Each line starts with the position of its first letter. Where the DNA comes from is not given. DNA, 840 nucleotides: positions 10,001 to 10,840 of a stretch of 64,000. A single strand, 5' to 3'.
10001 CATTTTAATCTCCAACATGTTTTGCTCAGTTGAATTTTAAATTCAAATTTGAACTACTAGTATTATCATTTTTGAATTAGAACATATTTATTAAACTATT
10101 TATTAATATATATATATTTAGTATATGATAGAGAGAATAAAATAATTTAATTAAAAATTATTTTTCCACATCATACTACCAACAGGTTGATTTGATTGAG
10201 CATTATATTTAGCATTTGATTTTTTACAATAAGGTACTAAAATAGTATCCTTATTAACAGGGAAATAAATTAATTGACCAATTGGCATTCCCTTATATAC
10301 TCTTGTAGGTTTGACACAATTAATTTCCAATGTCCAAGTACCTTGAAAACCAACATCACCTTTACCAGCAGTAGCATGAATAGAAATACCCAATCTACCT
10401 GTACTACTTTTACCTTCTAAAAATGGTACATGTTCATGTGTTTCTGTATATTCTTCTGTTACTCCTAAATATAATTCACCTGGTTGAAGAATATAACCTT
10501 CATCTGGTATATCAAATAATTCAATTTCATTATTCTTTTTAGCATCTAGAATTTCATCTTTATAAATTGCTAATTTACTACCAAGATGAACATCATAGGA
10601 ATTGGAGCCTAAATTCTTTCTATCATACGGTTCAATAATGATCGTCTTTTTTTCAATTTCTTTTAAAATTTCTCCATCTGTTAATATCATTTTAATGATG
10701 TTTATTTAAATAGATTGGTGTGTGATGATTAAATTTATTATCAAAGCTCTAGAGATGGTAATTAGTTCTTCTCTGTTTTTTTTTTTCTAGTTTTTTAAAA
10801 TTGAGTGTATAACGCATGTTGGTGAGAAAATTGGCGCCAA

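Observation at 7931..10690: Adjacent pyrimidine-metabolism genes: beta-ureidopropionase next to a bacterial-type dCTP deaminase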

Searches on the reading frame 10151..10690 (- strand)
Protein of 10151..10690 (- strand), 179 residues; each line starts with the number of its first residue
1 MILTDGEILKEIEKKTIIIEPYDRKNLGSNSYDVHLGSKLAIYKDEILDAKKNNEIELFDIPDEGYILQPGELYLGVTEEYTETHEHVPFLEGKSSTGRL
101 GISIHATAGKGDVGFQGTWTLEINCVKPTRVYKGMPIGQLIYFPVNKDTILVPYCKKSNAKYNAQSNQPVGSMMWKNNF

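Call 8: search_protein_families(library=pfam, proteins=[window:10151-10690:-])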
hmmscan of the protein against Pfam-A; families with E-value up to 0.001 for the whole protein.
window:10151-10690:- (179 aa): 1 family
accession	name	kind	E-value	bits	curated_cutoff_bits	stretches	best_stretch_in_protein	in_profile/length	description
PF22769.1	DCD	-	5.6e-39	134.1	27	1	2-143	1-151/153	dCTP deaminase-like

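Call 9: search_protein_families(library=ncbifam, proteins=[window:10151-10690:-])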
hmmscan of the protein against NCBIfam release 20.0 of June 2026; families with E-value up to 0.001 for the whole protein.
window:10151-10690:- (179 aa): 1 family
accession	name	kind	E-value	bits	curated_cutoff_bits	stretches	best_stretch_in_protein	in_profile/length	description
TIGR02274.1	dCTP_deam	equivalog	4.4e-32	111.2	92.8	1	2-167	1-174/180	dCTP deaminase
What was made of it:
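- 10151..10690 (-): dcd: intronless gene for a 179-aa dCTP deaminase (dUTPase-fold Dcd family) of Bacteroidota-like origin. Catalytic Ser95, Arg99 and Glu122 are present. Pfam PF22769 5.6e-39 and TIGR02274 111 bits above the 92.8 cut-off (calls 8, 9).
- On dCTP deaminase (Dcd; PF22769 / TIGR02274): TIGR02274 111.2 bits (cut-off 92.8), covering residues 2-167 of 179 (calls 8, 9).
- Checked: It matches Pfam DCD PF22769 at 5.6e-39 and TIGR02274 dCTP_deam at 111.2 bits against a cut-off of 92.8 (calls 8, 9).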

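Call 10: search_solved_structures(query=window:10154-10690:-, max_evalue=0.001, show_alignments=2)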
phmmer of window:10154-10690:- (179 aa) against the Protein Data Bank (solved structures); distinct sequences matched with E-value up to 0.001: 12.
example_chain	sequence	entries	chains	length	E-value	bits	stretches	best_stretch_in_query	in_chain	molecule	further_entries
1ogh_A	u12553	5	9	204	8.3e-21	77.8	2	65-166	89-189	BIFUNCTIONAL DEAMINASE/DIPHOSPHATASE | dCTP deaminase, dUMP-forming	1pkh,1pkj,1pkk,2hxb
3gf0_A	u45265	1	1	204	2.1e-20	76.5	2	65-166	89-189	dCTP deaminase, dUMP-forming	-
2hxd_A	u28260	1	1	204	5.1e-20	75.2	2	65-166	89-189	dCTP deaminase, dUMP-forming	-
2qxx_A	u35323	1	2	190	4.7e-18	68.8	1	1-172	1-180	Deoxycytidine triphosphate deaminase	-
4a6a_A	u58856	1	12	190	1.7e-17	67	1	1-172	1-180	DEOXYCYTIDINE TRIPHOSPHATE DEAMINASE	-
2qlp_A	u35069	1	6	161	4.4e-17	65.6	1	1-143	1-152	Deoxycytidine triphosphate deaminase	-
1xs1_A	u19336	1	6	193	1.9e-13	53.8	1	48-167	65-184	Deoxycytidine triphosphate deaminase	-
2v9x_A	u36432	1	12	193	4.7e-13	52.5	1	48-167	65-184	DEOXYCYTIDINE TRIPHOSPHATE DEAMINASE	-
1xs4_A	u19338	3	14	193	1e-12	51.4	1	48-167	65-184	Deoxycytidine triphosphate deaminase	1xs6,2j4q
2j4h_A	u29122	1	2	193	4.8e-12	49.2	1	48-167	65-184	DEOXYCYTIDINE TRIPHOSPHATE DEAMINASE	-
4xjc_A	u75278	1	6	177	1.3e-09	41.3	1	1-147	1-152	Deoxycytidine triphosphate deaminase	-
4dhk_A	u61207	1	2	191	0.00051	23.1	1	29-165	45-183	Deoxycytidine triphosphate deaminase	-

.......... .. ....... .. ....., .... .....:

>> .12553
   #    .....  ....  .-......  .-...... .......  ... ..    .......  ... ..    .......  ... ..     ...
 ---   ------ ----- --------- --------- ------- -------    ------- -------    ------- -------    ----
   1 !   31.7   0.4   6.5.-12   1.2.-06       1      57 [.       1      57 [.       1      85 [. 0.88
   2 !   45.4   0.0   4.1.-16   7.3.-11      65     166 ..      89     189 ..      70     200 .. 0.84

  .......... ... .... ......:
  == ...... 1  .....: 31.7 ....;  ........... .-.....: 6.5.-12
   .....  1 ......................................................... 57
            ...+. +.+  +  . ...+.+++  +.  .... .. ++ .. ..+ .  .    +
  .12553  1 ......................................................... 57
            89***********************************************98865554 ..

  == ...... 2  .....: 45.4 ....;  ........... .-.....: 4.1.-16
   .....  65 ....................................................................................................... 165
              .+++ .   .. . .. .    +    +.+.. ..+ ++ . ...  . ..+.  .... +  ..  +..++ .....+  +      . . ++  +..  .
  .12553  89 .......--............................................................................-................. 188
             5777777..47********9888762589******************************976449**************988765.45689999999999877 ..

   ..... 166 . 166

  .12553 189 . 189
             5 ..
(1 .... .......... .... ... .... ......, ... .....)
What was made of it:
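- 10151..10690 (-): Aligned to M. jannaschii DCD-DUT 1ogh with S118/R122/E145 conserved (call 10).
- On dCTP deaminase (Dcd; PF22769 / TIGR02274): S95, R99 and E122 align to these residues in the 1ogh alignment (call 10).
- Closest known: Bifunctional dCTP deaminase-dUTPase of Methanocaldococcus jannaschii. Same: These are the best solved-structure matches: 77.8, 68.8 and 53.8 bits (call 10).
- Family: calls 8, 9, 10.
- Tried and rejected: The scores are mixed between the two types (call 10).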

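Call 11: find_homologous_proteins(query=window:10154-10690:-, max_evalue=0.00001)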
Query window:10154-10690:- (179 aa): 8000 proteins with E <= 0.00001 among 8000 candidates; the best 120 are listed.
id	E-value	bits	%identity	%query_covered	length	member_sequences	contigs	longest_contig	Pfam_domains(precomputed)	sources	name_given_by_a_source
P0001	3.2e-117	407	100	100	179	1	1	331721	PF22769.2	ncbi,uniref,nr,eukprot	ncbi:predicted protein [Naegleria gruberi]|uniref:Predicted protein n=1 Tax=Naegleria gruberi TaxID=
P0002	5.4e-96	338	80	100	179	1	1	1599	PF22769.2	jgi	-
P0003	1.8e-93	329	79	100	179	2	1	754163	PF22769.2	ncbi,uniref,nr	ncbi:hypothetical protein C9374_014434 [Naegleria lovaniensis]|uniref:dCTP deaminase n=1 Tax=Naegler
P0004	2.7e-87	309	76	100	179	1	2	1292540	PF22769.2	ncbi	ncbi:hypothetical protein ABK040_009087 [Willaertia magna]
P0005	3.3e-85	302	77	100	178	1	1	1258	PF22769.2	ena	-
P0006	3.7e-85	302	78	100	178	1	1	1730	PF22769.2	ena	-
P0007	1.4e-84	300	75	100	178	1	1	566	PF22769.2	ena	-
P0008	1.6e-84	300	77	100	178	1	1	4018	PF22769.2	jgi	jgi:dCTP deaminase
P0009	1.7e-84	300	77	100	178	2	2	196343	PF22769.2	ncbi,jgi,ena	-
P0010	3.1e-84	299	77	100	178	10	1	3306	PF22769.2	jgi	jgi:dCTP deaminase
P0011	3.4e-84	299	77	100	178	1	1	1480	PF22769.2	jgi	jgi:dCTP deaminase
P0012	3.5e-84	299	75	100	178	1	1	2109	PF22769.2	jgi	jgi:dCTP deaminase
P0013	3.5e-84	299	75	100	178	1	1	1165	PF22769.2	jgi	jgi:dCTP deaminase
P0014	4.0e-84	299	77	100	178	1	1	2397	PF22769.2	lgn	-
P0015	6.3e-84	298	75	100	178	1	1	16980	PF22769.2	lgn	-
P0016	9.8e-84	298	76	100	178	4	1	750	PF22769.2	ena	-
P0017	9.9e-84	298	75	100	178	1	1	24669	PF22769.2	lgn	-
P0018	1.3e-83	297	77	100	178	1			PF22769.2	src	-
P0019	1.6e-83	297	77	100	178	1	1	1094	PF22769.2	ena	-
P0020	2.0e-83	297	74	100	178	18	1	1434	PF22769.2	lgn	-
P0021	2.6e-83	296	74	100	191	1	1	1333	PF22769.2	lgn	-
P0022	2.9e-83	296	75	100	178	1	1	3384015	PF22769.2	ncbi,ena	-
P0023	3.2e-83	296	75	100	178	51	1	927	PF22769.2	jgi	jgi:dCTP deaminase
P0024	3.4e-83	296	75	100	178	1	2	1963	PF22769.2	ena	-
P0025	3.5e-83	296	74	100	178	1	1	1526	PF22769.2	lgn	-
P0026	3.6e-83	296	74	100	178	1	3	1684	PF22769.2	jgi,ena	-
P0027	3.9e-83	296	77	100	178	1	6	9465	PF22769.2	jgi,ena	-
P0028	4.2e-83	296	73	100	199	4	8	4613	PF22769.2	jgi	jgi:dCTP deaminase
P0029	5.0e-83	295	75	100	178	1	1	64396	PF22769.2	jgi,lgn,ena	jgi:dCTP deaminase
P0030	6.4e-83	295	73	100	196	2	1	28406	PF22769.2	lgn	-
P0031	7.4e-83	295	75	100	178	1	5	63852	PF22769.2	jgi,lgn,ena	-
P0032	8.2e-83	295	76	100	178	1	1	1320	PF22769.2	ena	-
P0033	8.3e-83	295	75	100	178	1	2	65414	PF22769.2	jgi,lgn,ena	-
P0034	9.0e-83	294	74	100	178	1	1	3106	PF22769.2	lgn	-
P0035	1.0e-82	294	74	100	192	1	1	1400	PF22769.2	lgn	-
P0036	1.0e-82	294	75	100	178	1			PF22769.2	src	-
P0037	1.1e-82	294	72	100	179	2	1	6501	PF22769.2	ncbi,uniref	ncbi:dCTP deaminase [Acrasis kona]|uniref:dCTP deaminase n=1 Tax=Acrasis kona TaxID=1008807 RepID=A0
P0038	1.3e-82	294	74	100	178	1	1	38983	PF22769.2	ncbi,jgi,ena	jgi:dCTP deaminase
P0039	1.6e-82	294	75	100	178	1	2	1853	PF22769.2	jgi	-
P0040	1.7e-82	294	73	100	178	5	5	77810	PF22769.2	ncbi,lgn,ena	-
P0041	1.7e-82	294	75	100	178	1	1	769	PF22769.2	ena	-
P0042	1.8e-82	293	74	100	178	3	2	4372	PF22769.2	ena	-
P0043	2.0e-82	293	74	100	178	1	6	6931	PF22769.2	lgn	-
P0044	2.0e-82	293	76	100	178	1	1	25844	PF22769.2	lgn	-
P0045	2.3e-82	293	75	100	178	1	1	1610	PF22769.2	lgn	-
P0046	2.4e-82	293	75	100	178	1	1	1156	PF22769.2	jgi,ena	-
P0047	2.7e-82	293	73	100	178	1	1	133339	PF22769.2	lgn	-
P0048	2.7e-82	293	74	100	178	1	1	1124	PF22769.2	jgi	jgi:dCTP deaminase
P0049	2.8e-82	293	74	100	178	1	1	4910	PF22769.2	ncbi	-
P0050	2.9e-82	293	75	100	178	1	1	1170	PF22769.2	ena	-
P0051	3.1e-82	293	75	100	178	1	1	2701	PF22769.2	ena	-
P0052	3.1e-82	293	75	100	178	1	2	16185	PF22769.2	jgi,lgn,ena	jgi:dCTP deaminase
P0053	3.2e-82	293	74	100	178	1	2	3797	PF22769.2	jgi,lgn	jgi:dCTP deaminase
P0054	4.0e-82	292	73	100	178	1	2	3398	PF22769.2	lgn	-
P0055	4.1e-82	292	75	100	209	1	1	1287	PF22769.2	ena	-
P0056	4.4e-82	292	75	100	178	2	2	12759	PF22769.2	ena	-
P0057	4.7e-82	292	74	100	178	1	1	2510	PF22769.2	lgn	-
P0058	4.9e-82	292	75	100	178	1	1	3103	PF22769.2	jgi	jgi:dCTP deaminase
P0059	7.1e-82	292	74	100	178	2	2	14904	PF22769.2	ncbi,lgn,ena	-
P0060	7.7e-82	291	73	100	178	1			PF22769.2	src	-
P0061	8.1e-82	291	73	100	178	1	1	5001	PF22769.2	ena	-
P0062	8.3e-82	291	75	100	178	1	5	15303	PF22769.2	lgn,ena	-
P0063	8.4e-82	291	73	100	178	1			PF22769.2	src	-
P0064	8.5e-82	291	73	100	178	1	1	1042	PF22769.2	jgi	jgi:dCTP deaminase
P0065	8.8e-82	291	75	100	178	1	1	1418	PF22769.2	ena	-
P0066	9.1e-82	291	73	100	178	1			PF22769.2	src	-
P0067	1.1e-81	291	72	100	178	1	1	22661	PF22769.2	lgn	-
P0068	1.1e-81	291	73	100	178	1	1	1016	PF22769.2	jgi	-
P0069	1.1e-81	291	73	100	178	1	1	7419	PF22769.2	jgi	jgi:dCTP deaminase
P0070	1.1e-81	291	74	100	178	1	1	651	PF22769.2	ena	-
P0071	1.1e-81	291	73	100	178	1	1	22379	PF22769.2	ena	-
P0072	1.1e-81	291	73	100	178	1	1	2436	PF22769.2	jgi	jgi:dCTP deaminase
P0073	1.2e-81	291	74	100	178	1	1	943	PF22769.2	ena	-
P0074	1.2e-81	291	74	100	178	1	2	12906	PF22769.2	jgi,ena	jgi:dCTP deaminase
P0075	1.3e-81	291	73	100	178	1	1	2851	PF22769.2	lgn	-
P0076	1.3e-81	291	74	100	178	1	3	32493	PF22769.2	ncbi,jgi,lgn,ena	-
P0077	1.3e-81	291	74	100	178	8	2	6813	PF22769.2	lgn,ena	-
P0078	1.3e-81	291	73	100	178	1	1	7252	PF22769.2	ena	-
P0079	1.4e-81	291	74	100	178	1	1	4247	PF22769.2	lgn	-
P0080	1.5e-81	290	74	100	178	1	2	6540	PF22769.2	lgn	-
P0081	1.6e-81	290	73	100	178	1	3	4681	PF22769.2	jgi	jgi:dCTP deaminase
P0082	1.7e-81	290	73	100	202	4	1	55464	PF22769.2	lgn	-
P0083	1.7e-81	290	73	100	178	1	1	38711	PF22769.2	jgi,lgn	-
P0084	1.7e-81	290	74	100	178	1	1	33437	PF22769.2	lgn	-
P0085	1.8e-81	290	72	100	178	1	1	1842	PF22769.2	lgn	-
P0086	1.9e-81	290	73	100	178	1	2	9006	PF22769.2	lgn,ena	-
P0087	1.9e-81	290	75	100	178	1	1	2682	PF22769.2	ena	-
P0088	2.3e-81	290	74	100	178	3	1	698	PF22769.2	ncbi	-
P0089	2.3e-81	290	74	100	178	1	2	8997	PF22769.2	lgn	-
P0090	2.3e-81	290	73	100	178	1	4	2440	PF22769.2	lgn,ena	-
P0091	2.4e-81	290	73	100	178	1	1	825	PF22769.2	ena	-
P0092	2.4e-81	290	74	100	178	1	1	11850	PF22769.2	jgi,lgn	jgi:dCTP deaminase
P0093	2.5e-81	290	74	100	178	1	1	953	PF22769.2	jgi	jgi:dCTP deaminase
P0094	2.5e-81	290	73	100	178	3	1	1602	PF22769.2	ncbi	-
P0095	2.5e-81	290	75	100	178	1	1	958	PF22769.2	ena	-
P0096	2.7e-81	290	74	100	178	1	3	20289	PF22769.2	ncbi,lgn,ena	-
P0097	3.0e-81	289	74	100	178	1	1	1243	PF22769.2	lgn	-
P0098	3.0e-81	289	73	100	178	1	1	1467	PF22769.2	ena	-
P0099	3.0e-81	289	74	100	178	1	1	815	PF22769.2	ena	-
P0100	3.0e-81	289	74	100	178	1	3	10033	PF22769.2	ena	-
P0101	3.1e-81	289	73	100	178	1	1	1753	PF22769.2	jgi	jgi:dCTP deaminase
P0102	3.1e-81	289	74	100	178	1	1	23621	PF22769.2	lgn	-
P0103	3.1e-81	289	75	100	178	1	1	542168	PF22769.2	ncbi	-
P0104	3.2e-81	289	74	100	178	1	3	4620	PF22769.2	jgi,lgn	jgi:dCTP deaminase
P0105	3.2e-81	289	74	100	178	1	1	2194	PF22769.2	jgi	jgi:dCTP deaminase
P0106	3.2e-81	289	74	100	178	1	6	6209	PF22769.2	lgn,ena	-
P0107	3.3e-81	289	72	100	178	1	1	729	PF22769.2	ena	-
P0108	3.4e-81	289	74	100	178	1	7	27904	PF22769.2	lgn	-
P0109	3.4e-81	289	74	100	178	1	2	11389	PF22769.2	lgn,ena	-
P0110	3.7e-81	289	74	100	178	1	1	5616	PF22769.2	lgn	-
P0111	3.8e-81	289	73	100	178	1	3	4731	PF22769.2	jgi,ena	jgi:dCTP deaminase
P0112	3.8e-81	289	74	100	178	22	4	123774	PF22769.2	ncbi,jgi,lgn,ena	jgi:dCTP deaminase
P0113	3.8e-81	289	73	100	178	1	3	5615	PF22769.2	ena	-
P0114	3.9e-81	289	73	100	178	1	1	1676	PF22769.2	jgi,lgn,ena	-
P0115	3.9e-81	289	73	100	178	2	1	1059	PF22769.2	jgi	jgi:dCTP deaminase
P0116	4.0e-81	289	73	100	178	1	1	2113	PF22769.2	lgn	-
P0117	4.0e-81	289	74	100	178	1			PF22769.2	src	-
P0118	4.1e-81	289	74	100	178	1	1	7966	PF22769.2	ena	-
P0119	4.4e-81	289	74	100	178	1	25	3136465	PF22769.2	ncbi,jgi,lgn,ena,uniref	ncbi:dCTP deaminase [Sediminibacterium sp. KACHI17]|jgi:dCTP deaminase|uniref:dCTP deaminase n=1 Tax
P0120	5.0e-81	289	72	100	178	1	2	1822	PF22769.2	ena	-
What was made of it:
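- Apart from heteroloboseans, the best 120 of 8000 hits are 178-aa bacterial Dcds at 72-78% identity (call 11).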

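Call 12: find_encoding_contigs(protein=window:10154-10690:-, flank=10000, max_places=6)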
Protein window:10154-10690:- (179 aa): no gene with exactly this product is on record in the collection.

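Call 14: find_encoding_contigs(protein=P0001, flank=10000, max_places=3)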
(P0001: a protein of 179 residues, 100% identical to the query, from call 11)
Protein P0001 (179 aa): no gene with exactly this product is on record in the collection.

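Call 15: find_encoding_contigs(protein=P0003, flank=10000, max_places=4)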
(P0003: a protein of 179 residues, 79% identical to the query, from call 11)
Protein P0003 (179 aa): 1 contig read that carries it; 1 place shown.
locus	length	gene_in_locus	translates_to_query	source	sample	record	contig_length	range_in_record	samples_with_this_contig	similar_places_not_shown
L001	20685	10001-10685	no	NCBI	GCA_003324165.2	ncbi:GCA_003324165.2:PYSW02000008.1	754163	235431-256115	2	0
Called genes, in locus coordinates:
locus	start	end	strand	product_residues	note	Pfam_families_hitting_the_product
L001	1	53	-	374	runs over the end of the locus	PF01694:Rhomboid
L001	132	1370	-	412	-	-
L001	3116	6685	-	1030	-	PF00794:PI3K_rbd, PF00792:PI3K_C2, PF00613:PI3Ka, PF00454:PI3_PI4_kinase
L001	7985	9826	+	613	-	PF00249:Myb_DNA-binding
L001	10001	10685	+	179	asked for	PF22769:DCD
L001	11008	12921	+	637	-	PF00501:AMP-binding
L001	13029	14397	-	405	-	PF01454:MAGE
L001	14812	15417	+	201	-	-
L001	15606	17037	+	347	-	PF01940:DUF92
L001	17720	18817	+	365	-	-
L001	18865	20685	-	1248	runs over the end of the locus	PF14768:RPA_interact_C, PF03810:IBN_N, PF08506:Cse1 (faint), PF25758:TPR_IPO11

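Call 16: find_encoding_contigs(protein=P0004, flank=10000, max_places=4)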
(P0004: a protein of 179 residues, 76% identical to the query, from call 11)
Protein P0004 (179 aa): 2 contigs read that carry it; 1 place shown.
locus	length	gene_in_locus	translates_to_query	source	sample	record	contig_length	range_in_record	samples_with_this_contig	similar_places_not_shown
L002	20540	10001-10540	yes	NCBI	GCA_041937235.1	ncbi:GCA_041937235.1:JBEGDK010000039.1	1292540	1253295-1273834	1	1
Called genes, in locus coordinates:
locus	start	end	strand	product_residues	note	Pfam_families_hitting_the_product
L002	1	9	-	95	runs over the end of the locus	PF00166:Cpn10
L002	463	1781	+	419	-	PF00226:DnaJ, PF01556:DnaJ_C, PF00684:DnaJ_CXXCXGXG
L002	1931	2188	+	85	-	PF13499:EF-hand_7, PF00036:EF-hand_1 (weak), PF13202:EF-hand_5 (faint), PF13405:EF-hand_6 (weak), PF14658:EF-hand_9, PF13833:EF-hand_8, PF00036:EF-hand_1 (weak)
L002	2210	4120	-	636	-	-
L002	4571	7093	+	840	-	PF26363:Phospholipase-like (faint), PF01764:Lipase_3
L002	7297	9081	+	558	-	-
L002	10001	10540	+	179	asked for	PF22769:DCD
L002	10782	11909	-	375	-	-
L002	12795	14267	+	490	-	PF25173:Beta-prop_WDR3_1st, PF25174:Beta-prop_THOC3, PF24807:WD40_CDC20-Fz, PF25174:Beta-prop_THOC3, PF23414:Beta-prop_EML_2, PF24814:WD40_Prp19, PF25175:Beta-prop_WDR5, PF25173:Beta-prop_WDR3_1st, +28 more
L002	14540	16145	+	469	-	-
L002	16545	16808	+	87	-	-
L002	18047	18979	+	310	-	PF00583:Acetyltransf_1, PF13508:Acetyltransf_7, PF13673:Acetyltransf_10 (weak)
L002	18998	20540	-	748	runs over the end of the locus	-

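Call 18: find_encoding_contigs(protein=P0037, flank=10000, max_places=3)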
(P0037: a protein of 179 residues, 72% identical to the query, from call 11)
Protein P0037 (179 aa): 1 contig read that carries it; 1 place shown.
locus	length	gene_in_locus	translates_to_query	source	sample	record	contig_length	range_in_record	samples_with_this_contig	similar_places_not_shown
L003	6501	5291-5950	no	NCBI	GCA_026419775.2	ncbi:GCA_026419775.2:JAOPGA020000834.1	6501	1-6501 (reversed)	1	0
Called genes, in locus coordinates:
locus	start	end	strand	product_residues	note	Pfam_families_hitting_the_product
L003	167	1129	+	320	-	PF00743:FMO-like, PF13434:Lys_Orn_oxgnase (faint), PF13738:Pyr_redox_3, PF00743:FMO-like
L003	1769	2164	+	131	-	-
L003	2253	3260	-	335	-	PF20102:DUF6492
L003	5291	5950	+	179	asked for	PF22769:DCD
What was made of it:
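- On Conserved metabolic gene pair or cluster: Acrasis is uninformative because its dcd contig is only 6.5 kb (call 18).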

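Call 19: find_related_loci(query=window:10154-10690:-, collection=genome_contigs, flank=3000)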
Query window:10154-10690:- (179 aa) in genome_contigs; peptide patterns used: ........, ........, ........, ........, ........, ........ (x = any residue, [..] = any of these).
600 stretches matched a pattern (row limit reached: there are more); 437 encode a relative of the query (tblastn E <= 1e-3); the best 80 are kept; 80 distinct loci.
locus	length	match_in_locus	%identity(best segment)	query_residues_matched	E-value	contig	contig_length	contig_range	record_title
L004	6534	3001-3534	74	1-179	1e-85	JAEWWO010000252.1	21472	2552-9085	MAG: Bacteroidetes bacterium isolate OH_SFB_100 k127_234284, whole genome shotgun sequence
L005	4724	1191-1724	74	1-179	3e-85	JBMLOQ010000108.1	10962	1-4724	MAG: Chitinophagaceae bacterium isolate LE_186511 NODE_8942_length_10962_cov_16.585771, whole genome shotgun sequence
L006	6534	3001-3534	73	1-179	2e-85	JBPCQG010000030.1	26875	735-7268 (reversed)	MAG: Chitinophagaceae bacterium isolate TH_ant_mag_202 k127_7580138, whole genome shotgun sequence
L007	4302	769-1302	73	1-179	5e-85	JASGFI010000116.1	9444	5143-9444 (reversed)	MAG: Edaphocola sp. isolate 1H202 JMF-2111-06-0001.hyb.bin.202_115, whole genome shotgun sequence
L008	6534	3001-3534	72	1-179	7e-85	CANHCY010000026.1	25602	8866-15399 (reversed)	MAG: Chitinophagaceae bacterium isolate RE-18aug17-282 genome assembly, contig: RE-18aug17-C2435, whole genome shotgun s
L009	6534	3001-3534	73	1-179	6e-85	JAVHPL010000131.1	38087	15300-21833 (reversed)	MAG: Sediminibacterium sp. isolate WB02no9_34_11 NODE_507_length_38087_cov_5.677245, whole genome shotgun sequence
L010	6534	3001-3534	74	1-179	6e-85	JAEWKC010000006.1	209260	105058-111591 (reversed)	MAG: Bacteroidetes bacterium isolate OH_PBrB_23 k127_25951, whole genome shotgun sequence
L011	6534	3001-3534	73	1-179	1e-84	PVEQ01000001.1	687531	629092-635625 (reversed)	Sediminibacterium magnilacihabitans strain DSM 22423 Ga0180999_101, whole genome shotgun sequence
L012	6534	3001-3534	72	1-179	2e-84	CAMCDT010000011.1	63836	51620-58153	MAG: Sediminibacterium ginsengisoli isolate MiE-14oct19-118 genome assembly, contig: MiE-14oct19-C440, whole genome shot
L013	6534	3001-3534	73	1-179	8e-85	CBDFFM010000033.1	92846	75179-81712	MAG: Chitinophagaceae bacterium isolate fce2f38d-c717-436c-94dc-56ee7322aa3e genome assembly, contig: contig_33, whole g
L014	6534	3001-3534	73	1-179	1e-84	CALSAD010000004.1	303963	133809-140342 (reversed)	MAG: Chitinophaga pinensis isolate JJ-MO2C5C5-342-3-mx-bin695 genome assembly, contig: JJ-MO2C5C5-342-C9, whole genome s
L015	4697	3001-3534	73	1-179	4e-84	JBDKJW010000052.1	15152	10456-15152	MAG: Bacteroidota bacterium isolate guil_2019_sw_WHONDRS-S19S_0049_F_bin.6 scaffold_196, whole genome shotgun sequence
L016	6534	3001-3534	72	1-179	5e-84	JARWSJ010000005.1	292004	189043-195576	Chitinophagaceae bacterium 26-R-25 NODE_5_length_292004_cov_202.718782, whole genome shotgun sequence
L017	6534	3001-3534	73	1-179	3e-84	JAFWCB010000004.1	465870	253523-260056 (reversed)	MAG: Sediminibacterium sp. isolate RGIG5603 Sheep_Duodenum-2__c412, whole genome shotgun sequence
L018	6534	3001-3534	73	1-179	4e-84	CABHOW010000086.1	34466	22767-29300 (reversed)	MAG: uncultured Flavihumibacter sp. isolate Flavihumibacter_sp_nbed40b60 genome assembly, contig: NODE_3338_length_34466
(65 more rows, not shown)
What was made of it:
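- The best 80 species-representative genomes are almost all Chitinophagaceae/Chitinophagales, including Sediminibacterium, Ferruginibacter, Lacibacter, Flavihumibacter and Segetibacter (call 19). The genome scan of call 19 was seeded by exact 8-mers of the query, which may bias the taxa recovered.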
